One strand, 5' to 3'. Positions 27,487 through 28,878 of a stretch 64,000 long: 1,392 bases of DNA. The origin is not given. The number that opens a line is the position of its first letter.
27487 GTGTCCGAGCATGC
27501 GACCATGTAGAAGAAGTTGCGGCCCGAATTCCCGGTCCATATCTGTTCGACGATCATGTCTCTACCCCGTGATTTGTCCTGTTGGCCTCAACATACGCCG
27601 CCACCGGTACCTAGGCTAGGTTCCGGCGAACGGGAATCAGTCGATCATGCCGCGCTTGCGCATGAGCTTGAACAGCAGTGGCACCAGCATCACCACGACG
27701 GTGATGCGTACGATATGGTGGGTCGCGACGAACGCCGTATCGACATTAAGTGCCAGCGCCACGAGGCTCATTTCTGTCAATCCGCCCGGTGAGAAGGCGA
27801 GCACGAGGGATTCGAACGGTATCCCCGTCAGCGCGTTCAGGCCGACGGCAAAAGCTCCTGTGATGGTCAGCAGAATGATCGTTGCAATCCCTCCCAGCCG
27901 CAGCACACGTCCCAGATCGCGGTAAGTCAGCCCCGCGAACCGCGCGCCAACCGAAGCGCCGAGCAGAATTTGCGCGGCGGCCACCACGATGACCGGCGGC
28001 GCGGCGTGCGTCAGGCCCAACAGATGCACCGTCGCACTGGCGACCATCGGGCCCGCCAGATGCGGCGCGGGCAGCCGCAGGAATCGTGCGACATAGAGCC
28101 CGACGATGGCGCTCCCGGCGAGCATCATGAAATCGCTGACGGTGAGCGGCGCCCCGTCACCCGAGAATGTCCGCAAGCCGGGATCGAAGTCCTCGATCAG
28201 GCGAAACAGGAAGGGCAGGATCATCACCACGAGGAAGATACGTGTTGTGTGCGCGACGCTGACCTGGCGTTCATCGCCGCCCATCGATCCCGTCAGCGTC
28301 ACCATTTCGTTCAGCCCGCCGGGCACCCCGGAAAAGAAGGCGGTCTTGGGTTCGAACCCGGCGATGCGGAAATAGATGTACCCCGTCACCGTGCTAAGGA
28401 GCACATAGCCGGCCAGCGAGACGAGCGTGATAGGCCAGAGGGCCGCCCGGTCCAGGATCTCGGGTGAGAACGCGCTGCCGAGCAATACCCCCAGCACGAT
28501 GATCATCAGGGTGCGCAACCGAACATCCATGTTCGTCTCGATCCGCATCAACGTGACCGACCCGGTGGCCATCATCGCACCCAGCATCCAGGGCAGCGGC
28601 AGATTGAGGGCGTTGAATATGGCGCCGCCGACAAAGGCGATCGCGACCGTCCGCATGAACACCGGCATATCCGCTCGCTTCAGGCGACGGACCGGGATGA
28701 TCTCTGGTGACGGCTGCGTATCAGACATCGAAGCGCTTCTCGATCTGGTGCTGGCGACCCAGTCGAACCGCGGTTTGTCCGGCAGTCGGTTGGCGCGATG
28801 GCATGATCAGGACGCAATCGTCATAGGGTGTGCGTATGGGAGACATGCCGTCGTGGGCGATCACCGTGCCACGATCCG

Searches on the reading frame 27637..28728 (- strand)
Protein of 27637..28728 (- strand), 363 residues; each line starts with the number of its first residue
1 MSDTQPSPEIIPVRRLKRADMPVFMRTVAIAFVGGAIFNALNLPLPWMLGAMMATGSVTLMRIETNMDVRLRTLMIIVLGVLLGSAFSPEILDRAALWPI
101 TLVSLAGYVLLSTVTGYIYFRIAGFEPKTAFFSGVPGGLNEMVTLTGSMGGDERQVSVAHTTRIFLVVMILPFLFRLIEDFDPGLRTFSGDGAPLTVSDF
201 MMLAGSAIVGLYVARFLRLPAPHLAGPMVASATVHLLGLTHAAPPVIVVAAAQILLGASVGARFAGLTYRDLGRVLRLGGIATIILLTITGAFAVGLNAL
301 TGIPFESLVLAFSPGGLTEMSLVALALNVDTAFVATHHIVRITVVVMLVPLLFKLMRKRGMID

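Call 34: search_protein_families(library=ncbifam, proteins=[window:27637-28728:-], max_evalue=0.00001)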
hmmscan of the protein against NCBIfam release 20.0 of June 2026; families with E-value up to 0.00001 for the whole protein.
window:27637-28728:- (363 aa): 1 family
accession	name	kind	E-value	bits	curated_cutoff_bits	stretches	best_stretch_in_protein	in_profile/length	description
TIGR03082.1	Gneg_AbrB_dup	domain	8.3e-68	227.1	94.7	2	26-178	3-157/157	membrane protein AbrB duplication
